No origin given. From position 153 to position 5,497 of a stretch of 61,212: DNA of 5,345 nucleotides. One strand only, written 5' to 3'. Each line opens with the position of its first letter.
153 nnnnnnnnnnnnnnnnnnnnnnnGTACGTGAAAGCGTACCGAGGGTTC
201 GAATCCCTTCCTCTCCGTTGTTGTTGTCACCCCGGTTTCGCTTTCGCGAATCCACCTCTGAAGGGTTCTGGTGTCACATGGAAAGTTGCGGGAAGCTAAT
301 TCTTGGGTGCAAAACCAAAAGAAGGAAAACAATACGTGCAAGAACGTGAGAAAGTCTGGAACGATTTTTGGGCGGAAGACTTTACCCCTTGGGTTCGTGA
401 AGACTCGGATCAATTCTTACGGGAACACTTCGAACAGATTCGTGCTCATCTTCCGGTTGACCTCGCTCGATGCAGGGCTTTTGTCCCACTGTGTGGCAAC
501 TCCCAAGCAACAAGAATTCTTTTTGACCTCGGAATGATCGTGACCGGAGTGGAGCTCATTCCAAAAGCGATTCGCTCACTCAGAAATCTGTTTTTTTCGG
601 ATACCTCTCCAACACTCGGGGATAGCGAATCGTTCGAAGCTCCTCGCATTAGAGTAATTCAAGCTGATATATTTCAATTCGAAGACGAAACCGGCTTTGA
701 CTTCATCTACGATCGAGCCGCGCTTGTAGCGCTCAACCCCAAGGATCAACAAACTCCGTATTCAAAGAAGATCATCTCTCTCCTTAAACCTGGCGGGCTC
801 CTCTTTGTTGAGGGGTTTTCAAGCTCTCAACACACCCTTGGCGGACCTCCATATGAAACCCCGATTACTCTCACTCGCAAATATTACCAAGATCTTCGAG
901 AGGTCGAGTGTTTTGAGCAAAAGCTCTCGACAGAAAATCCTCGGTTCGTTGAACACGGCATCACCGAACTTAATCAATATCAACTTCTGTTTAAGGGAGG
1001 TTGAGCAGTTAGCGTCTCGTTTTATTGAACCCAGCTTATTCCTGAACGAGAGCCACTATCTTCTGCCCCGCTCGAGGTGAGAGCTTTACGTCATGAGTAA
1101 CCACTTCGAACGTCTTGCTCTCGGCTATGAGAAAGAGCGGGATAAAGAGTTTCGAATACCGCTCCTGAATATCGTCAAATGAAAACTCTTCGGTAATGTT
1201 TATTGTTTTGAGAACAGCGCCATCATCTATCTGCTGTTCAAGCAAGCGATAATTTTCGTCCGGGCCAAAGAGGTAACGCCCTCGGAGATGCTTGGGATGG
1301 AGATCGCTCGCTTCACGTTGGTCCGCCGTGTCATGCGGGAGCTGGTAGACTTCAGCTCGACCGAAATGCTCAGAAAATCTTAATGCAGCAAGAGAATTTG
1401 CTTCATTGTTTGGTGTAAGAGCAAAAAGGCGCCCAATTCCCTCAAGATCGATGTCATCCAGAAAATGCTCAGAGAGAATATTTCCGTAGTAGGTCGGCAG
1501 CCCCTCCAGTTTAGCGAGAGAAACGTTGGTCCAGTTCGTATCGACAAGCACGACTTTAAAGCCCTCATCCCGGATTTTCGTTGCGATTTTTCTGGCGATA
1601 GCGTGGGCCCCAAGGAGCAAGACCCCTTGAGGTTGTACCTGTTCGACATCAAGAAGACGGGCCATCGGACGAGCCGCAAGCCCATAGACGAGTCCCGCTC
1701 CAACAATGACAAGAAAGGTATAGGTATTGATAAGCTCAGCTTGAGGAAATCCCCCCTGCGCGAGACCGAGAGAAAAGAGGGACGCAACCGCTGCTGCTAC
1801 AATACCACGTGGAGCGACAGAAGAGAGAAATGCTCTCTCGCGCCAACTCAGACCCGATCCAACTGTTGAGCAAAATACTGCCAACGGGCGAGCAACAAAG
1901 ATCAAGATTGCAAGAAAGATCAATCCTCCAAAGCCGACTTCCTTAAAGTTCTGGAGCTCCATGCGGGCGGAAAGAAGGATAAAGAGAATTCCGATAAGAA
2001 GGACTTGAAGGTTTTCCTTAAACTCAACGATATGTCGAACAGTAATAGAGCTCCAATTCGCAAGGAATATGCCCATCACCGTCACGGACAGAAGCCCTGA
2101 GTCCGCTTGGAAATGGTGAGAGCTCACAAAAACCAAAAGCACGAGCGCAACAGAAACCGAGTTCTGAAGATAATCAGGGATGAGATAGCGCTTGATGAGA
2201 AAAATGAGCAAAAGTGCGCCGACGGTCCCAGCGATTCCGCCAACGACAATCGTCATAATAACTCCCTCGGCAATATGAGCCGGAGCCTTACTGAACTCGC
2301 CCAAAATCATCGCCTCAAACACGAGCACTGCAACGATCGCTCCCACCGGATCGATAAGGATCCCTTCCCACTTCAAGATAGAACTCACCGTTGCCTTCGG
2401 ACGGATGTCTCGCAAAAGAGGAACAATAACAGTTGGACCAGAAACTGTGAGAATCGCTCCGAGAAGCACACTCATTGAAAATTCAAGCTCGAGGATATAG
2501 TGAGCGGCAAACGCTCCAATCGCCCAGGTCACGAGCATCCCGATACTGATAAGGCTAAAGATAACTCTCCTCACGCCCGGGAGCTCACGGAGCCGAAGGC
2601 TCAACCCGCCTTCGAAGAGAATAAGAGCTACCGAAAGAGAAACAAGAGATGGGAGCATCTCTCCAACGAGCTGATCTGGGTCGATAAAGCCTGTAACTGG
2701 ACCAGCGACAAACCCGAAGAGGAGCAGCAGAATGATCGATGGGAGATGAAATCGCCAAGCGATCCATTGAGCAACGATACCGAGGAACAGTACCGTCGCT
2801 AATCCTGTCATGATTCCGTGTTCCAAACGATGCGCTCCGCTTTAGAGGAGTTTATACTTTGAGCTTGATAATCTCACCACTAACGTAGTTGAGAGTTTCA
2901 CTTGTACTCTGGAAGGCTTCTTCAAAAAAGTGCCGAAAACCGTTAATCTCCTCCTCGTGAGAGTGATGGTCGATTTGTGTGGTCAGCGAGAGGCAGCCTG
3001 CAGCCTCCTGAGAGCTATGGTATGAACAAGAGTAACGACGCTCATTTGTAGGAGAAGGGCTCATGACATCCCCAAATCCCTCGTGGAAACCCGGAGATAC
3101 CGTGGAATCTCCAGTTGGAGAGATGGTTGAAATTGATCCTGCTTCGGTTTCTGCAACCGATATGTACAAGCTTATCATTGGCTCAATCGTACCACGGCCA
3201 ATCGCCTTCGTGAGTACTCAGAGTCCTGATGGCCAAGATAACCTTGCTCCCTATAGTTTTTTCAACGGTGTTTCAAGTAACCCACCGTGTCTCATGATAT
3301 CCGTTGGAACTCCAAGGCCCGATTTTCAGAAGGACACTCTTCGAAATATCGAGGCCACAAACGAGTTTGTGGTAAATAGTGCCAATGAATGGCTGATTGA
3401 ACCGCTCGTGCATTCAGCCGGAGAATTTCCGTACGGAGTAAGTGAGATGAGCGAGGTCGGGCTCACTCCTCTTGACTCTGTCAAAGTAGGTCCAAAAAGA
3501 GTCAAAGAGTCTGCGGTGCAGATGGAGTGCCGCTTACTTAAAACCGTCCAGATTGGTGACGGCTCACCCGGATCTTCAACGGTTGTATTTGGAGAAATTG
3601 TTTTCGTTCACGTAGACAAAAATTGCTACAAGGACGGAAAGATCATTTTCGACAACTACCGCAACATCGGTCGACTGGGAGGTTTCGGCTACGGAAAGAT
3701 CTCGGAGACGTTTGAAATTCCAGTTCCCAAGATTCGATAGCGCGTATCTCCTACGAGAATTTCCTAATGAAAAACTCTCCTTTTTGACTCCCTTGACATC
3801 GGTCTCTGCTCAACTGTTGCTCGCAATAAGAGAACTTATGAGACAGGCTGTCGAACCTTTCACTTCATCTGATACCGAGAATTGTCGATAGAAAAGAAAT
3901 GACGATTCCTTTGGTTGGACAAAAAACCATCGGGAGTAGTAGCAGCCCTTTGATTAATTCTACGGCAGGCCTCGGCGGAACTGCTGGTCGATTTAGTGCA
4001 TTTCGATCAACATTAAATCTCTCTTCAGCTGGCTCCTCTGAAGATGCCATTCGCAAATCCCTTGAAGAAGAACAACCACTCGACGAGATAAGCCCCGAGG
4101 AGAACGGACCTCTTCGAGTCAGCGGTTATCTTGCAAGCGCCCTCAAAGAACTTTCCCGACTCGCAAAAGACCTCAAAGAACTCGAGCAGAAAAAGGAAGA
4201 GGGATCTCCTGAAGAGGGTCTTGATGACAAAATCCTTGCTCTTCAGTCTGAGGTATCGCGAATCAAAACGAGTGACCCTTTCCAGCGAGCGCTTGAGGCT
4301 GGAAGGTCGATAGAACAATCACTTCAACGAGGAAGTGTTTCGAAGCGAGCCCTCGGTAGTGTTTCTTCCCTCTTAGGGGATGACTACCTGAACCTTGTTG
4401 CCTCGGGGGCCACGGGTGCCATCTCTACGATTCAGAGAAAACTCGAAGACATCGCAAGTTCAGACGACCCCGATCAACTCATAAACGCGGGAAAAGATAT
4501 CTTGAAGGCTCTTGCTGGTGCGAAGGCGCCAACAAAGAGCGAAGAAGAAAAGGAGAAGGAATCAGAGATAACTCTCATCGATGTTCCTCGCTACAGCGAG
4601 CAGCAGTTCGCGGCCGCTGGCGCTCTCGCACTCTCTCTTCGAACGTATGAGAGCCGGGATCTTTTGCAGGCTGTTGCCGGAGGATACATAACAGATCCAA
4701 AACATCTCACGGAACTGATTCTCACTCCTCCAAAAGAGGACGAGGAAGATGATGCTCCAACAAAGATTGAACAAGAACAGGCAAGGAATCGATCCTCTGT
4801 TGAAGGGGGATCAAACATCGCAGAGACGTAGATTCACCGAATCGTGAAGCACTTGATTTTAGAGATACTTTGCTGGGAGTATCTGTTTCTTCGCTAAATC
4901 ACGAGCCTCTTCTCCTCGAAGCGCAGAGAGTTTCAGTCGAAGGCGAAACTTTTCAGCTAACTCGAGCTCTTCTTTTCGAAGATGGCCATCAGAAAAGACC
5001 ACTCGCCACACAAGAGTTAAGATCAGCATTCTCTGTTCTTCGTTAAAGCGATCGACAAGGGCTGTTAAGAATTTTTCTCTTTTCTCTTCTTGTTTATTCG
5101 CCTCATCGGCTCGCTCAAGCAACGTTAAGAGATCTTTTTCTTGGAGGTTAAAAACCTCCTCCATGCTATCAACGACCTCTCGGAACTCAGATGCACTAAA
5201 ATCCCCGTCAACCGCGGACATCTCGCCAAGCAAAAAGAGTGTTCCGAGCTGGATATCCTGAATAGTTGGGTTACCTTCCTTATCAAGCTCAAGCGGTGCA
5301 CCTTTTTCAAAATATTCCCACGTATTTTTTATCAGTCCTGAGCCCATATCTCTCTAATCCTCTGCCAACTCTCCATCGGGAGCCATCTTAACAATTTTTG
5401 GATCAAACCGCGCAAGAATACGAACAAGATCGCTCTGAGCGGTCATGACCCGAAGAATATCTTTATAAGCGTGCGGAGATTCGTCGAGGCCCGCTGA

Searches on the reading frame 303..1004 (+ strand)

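Call 14: search_protein_families(library=pfam, proteins=[window:303-1004:+], max_evalue=0.001)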
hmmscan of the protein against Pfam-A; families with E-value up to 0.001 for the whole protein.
window:303-1004:+ (233 aa): 4 families
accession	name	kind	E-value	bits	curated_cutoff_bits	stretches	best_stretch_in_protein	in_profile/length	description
PF05724.17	TPMT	-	2e-32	113.1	26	1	16-225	3-210/218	Thiopurine S-methyltransferase (TPMT)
PF08241.18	Methyltransf_11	-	3e-06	28.2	21.2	1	64-169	5-95/95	Methyltransferase domain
PF13847.12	Methyltransf_31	-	1.9e-05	24.8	27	1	64-178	12-118/145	Methyltransferase domain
PF13649.12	Methyltransf_25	-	0.00017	22.7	27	0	64-165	6-97/97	Methyltransferase domain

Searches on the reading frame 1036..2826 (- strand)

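Call 14: search_protein_families(library=pfam, proteins=[window:1036-2826:-], max_evalue=0.001)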
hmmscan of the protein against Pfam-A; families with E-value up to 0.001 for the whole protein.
window:1036-2826:- (596 aa): 2 families
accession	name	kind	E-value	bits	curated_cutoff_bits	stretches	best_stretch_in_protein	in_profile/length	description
PF00999.27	Na_H_Exchanger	-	1.3e-35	123.4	26.2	1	14-389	6-373/375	Sodium/hydrogen exchanger, transmembrane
PF02254.24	TrkA_N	-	1.3e-09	38.8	23.8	1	402-499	1-98/116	TrkA-N domain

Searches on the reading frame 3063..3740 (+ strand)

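Call 14: search_protein_families(library=pfam, proteins=[window:3063-3740:+], max_evalue=0.001)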
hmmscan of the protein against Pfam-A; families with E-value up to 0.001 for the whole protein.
window:3063-3740:+ (225 aa): 1 family
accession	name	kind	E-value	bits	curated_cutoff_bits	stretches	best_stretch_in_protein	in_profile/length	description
PF01613.24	Flavin_Reduct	-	1.2e-23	84.3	27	1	43-188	4-137/153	Flavin reductase like domain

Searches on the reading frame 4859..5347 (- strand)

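Call 14: search_protein_families(library=pfam, proteins=[window:4859-5347:-], max_evalue=0.001)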
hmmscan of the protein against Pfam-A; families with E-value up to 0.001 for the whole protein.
window:4859-5347:- (162 aa): 1 family
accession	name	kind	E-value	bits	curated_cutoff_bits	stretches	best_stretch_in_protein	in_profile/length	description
PF05099.18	TerB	-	8.6e-16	58.7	24.4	1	34-141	2-109/118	Tellurite resistance protein TerB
